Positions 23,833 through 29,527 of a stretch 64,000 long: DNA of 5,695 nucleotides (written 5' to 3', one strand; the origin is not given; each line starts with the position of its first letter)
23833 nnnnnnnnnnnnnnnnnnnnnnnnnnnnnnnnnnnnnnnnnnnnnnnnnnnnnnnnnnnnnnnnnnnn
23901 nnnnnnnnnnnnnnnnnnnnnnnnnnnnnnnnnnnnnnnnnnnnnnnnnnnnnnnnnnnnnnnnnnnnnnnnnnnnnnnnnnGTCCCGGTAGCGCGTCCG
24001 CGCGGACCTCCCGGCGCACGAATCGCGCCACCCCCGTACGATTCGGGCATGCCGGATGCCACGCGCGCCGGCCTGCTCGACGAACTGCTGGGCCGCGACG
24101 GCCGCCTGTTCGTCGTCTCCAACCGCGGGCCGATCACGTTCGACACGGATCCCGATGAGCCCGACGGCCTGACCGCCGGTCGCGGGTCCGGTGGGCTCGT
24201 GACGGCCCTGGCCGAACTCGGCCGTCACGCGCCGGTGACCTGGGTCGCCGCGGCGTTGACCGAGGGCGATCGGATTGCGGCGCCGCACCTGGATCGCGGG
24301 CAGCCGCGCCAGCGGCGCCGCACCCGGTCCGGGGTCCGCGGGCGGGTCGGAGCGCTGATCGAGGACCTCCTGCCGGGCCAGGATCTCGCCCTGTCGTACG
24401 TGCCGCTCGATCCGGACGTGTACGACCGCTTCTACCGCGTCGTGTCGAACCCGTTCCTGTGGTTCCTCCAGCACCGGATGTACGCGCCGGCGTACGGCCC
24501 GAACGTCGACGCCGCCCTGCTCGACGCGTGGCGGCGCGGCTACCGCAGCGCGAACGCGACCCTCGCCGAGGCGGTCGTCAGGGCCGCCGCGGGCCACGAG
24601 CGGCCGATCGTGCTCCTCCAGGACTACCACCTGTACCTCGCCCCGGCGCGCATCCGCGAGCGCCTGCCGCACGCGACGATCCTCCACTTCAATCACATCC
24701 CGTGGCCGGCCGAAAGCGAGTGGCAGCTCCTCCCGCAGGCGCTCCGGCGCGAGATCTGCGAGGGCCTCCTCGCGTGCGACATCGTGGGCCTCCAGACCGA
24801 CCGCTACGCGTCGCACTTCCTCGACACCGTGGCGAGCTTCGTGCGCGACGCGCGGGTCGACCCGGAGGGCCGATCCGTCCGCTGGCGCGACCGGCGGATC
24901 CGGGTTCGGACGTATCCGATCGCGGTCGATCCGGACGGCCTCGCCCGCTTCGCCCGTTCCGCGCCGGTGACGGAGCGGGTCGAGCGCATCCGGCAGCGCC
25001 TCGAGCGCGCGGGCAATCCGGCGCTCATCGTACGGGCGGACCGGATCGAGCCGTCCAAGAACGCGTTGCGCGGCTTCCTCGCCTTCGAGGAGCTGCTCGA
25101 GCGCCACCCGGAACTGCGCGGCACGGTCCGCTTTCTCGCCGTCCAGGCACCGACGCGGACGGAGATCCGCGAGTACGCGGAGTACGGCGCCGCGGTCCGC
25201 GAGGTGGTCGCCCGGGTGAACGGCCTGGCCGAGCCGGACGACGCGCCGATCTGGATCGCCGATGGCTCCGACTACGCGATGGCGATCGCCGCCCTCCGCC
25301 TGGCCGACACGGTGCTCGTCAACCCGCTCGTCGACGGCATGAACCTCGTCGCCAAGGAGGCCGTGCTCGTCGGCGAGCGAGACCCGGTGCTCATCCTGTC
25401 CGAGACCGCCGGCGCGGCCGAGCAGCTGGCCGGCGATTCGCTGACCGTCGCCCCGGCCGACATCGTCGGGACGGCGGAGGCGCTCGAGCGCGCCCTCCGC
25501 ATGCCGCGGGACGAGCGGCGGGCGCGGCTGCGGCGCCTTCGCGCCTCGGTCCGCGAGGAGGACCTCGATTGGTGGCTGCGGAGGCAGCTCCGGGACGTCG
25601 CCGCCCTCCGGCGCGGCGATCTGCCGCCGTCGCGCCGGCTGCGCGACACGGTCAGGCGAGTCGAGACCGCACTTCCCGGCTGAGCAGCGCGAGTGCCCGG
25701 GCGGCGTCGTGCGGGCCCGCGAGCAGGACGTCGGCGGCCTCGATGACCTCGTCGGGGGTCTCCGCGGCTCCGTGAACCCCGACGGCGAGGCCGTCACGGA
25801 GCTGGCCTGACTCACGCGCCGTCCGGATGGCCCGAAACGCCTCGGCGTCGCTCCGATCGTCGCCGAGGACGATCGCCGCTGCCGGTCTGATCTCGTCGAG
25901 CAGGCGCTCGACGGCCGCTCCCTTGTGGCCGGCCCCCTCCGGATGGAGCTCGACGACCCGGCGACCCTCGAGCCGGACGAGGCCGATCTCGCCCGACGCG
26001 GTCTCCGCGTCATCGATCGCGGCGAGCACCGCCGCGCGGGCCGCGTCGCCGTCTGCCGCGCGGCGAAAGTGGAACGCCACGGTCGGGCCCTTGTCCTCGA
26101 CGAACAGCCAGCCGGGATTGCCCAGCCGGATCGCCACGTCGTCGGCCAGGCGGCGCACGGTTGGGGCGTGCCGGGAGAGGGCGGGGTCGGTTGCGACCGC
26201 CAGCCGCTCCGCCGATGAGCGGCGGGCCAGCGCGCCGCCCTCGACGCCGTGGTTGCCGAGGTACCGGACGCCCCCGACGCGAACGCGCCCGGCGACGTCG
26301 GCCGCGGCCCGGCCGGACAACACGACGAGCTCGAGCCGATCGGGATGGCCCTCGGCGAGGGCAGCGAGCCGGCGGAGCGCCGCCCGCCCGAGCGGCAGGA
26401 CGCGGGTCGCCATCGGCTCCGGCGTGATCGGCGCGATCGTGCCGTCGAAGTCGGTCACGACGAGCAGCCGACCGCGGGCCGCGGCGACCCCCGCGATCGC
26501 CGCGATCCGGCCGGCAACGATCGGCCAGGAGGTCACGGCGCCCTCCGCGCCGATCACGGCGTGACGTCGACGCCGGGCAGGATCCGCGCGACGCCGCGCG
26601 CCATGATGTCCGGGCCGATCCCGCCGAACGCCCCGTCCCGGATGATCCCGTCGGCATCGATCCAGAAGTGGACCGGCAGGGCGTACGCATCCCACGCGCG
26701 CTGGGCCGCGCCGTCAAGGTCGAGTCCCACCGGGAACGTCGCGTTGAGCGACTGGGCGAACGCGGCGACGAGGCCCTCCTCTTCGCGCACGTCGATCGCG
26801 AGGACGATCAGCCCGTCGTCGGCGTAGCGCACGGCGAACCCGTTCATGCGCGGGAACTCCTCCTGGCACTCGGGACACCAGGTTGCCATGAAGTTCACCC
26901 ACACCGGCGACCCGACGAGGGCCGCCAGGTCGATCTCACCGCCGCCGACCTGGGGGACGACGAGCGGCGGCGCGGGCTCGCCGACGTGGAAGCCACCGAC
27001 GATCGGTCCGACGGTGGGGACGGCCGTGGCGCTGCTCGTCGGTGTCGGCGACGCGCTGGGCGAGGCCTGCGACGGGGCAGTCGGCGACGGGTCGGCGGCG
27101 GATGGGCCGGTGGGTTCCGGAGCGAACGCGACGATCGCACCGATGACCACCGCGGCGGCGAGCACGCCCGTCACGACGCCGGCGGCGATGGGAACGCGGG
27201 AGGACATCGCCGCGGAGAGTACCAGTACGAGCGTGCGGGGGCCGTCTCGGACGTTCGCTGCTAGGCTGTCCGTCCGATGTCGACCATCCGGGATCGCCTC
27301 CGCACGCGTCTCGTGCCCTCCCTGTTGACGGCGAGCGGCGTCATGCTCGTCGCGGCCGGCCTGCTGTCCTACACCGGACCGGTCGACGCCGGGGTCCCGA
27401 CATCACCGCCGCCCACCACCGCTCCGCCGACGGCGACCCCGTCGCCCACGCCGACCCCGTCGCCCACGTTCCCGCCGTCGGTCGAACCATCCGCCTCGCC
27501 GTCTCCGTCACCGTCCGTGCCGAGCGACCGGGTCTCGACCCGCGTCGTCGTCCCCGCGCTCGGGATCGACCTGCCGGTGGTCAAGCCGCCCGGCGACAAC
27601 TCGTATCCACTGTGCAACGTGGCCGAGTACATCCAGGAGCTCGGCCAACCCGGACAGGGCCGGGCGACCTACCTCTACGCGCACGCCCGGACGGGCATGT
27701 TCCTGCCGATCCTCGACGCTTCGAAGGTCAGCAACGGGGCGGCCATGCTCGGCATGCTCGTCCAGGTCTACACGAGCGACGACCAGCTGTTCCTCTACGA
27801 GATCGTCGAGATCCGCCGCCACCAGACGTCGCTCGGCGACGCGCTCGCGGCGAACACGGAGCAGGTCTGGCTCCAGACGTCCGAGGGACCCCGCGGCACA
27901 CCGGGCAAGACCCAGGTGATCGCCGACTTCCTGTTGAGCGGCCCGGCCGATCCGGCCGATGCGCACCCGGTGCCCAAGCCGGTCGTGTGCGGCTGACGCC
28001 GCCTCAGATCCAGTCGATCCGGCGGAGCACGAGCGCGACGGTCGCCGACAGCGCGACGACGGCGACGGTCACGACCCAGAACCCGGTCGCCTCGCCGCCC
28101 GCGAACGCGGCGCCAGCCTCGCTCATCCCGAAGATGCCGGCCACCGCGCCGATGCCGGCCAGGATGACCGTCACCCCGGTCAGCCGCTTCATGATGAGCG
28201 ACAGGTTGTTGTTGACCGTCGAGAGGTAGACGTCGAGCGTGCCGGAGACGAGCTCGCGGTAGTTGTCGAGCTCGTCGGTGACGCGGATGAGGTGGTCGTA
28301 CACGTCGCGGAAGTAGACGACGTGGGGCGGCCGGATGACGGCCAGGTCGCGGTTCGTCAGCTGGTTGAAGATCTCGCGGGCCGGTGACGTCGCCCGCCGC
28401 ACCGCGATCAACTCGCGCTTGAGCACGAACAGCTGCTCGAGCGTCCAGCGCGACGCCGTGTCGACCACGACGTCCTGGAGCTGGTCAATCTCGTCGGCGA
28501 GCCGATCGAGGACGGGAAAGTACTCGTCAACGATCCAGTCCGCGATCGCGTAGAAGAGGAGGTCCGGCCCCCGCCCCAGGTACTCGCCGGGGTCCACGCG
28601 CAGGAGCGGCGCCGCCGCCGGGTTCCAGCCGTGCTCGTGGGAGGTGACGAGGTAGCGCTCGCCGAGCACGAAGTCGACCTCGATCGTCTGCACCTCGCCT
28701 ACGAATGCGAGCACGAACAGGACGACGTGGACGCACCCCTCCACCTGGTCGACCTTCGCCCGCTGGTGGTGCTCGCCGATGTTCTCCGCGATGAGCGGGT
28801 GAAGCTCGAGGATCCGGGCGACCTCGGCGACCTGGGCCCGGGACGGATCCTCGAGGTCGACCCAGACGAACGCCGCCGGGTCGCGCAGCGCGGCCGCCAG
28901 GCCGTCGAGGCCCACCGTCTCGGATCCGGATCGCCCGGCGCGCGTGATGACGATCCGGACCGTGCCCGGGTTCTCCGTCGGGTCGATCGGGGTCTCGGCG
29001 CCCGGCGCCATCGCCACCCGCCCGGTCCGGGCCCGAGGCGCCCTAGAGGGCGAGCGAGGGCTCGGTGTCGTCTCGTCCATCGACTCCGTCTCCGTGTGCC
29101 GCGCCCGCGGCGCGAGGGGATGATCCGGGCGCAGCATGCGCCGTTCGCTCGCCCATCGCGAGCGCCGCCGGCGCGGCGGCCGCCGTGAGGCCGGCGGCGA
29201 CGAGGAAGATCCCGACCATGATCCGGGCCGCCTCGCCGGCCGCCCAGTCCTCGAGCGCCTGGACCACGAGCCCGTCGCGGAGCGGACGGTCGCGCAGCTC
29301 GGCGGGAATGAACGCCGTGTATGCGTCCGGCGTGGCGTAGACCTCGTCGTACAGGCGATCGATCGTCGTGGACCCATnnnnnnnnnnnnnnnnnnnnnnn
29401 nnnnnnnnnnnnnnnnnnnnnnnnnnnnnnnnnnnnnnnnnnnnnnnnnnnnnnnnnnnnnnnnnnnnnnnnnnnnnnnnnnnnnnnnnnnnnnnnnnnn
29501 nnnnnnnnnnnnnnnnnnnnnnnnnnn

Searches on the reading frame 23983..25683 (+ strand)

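Call 49: search_protein_families(library=pfam, proteins=[window:23983-25683:+], max_evalue=0.0001)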
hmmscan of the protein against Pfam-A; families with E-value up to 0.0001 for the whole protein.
window:23983-25683:+ (566 aa): 1 family
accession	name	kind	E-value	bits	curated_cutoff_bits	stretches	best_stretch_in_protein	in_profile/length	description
PF00982.27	Glyco_transf_20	-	3e-95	320.1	32.5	1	41-539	2-471/473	Glycosyltransferase family 20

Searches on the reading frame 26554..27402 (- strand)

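Call 83: search_protein_families(library=pfam, proteins=[window:26554-27402:-], max_evalue=0.00001)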
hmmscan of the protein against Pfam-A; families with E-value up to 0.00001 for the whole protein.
window:26554-27402:- (282 aa): 2 families
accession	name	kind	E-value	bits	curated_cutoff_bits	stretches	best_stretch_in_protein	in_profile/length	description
PF00578.27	AhpC-TSA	-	1.7e-20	73.6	26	1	140-255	1-122/124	AhpC/TSA family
PF08534.16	Redoxin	-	9.1e-14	51.9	26.6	1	140-256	2-130/148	Redoxin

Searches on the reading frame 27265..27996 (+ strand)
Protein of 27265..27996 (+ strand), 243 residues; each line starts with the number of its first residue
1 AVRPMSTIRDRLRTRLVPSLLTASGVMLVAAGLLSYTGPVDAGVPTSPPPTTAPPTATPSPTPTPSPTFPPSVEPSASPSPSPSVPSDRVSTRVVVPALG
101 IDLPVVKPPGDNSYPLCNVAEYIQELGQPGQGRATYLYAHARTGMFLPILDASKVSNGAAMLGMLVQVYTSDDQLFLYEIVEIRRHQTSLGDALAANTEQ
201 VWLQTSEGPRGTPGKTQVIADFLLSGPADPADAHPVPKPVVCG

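Call 49: search_protein_families(library=pfam, proteins=[window:27265-27996:+], max_evalue=0.0001)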
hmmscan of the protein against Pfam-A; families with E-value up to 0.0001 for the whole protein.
window:27265-27996:+ (243 aa): 1 family
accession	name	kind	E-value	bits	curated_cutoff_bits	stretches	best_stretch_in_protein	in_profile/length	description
PF04203.18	Sortase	-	1.3e-05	25.4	26.6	1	95-207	2-108/125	Sortase domain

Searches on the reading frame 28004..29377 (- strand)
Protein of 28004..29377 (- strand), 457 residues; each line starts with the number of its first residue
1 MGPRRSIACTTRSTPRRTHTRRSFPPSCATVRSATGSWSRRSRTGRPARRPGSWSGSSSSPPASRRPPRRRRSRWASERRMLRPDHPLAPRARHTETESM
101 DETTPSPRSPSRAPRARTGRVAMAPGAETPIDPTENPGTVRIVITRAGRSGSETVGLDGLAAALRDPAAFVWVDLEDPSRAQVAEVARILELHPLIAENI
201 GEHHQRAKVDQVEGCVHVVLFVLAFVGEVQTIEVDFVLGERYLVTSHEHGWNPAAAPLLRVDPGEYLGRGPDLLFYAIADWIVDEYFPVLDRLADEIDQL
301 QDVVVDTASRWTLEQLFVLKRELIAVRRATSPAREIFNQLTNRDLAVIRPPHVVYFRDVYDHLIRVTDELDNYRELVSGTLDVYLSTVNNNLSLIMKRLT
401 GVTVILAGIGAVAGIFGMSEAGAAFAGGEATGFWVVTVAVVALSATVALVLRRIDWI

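Call 49: search_protein_families(library=pfam, proteins=[window:28004-29377:-], max_evalue=0.0001)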
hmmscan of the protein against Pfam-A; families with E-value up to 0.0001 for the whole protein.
window:28004-29377:- (457 aa): 1 family
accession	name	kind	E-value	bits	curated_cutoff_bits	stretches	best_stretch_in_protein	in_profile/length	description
PF01544.23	CorA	-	1.2e-45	156.5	27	1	169-453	3-292/292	CorA-like Mg2+ transporter protein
